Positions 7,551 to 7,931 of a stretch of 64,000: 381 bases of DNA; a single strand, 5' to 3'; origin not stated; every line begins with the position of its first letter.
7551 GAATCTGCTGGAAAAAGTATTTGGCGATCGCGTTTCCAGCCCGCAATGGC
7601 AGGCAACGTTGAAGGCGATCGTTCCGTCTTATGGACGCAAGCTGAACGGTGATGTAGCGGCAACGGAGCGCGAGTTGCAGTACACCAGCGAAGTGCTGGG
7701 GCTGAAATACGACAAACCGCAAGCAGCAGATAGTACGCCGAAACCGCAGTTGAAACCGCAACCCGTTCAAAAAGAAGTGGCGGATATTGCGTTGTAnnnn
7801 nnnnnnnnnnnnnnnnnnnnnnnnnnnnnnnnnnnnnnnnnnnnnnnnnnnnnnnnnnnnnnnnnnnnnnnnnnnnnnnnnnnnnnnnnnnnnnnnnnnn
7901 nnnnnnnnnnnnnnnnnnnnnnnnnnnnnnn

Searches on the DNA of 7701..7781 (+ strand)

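Call 20: search_dna_similar(query=window:7701-7781:+, collection=ecoli_genomes, mode=near, max_rows=8)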
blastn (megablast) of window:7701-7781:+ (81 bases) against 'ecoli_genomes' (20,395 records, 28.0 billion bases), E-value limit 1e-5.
Records with a match: 5416; places in all: 5416; records where one place covers at least 80% of the query: 5416.
Genomes with a match: 5416 of 5426; with a place that covers at least 80% of the query: 5416. Places per genome that has any: lowest 1, median 1, highest 1. On chromosomes: 5416 places; on plasmids: 0.
Best place of each record, by identity: >=99% 716; 95-99% 4691; 90-95% 7; 80-90% 2.
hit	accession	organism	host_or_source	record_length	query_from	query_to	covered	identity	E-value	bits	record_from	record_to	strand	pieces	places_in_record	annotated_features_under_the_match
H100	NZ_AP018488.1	Escherichia coli O157:H7 strain PV15-279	Homo sapiens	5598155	1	81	100%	100.0%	6e-34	150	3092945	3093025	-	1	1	mqo: malate dehydrogenase (quinone)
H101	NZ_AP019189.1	Escherichia coli strain M217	Homo sapiens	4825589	1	81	100%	100.0%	6e-34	150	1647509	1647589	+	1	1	mqo: malate dehydrogenase (quinone)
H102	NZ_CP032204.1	Escherichia coli strain AR_0013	missing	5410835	1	81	100%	100.0%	6e-34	150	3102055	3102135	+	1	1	mqo: malate dehydrogenase (quinone)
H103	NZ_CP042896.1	Escherichia coli strain CFSAN061771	missing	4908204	1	81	100%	100.0%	6e-34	150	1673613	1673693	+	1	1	mqo: malate dehydrogenase (quinone)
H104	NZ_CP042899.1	Escherichia coli strain CFSAN061763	missing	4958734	1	81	100%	100.0%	6e-34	150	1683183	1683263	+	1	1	mqo: malate dehydrogenase (quinone)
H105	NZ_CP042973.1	Escherichia coli strain CFSAN061768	missing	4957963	1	81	100%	100.0%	6e-34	150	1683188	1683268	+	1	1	mqo: malate dehydrogenase (quinone)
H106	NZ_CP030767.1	Escherichia coli strain 2017C-4109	missing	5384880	1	81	100%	100.0%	6e-34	150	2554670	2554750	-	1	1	mqo: malate dehydrogenase (quinone)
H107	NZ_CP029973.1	Escherichia coli strain 51008369SK1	Dog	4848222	1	81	100%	100.0%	6e-34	150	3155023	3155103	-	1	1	mqo: malate dehydrogenase (quinone)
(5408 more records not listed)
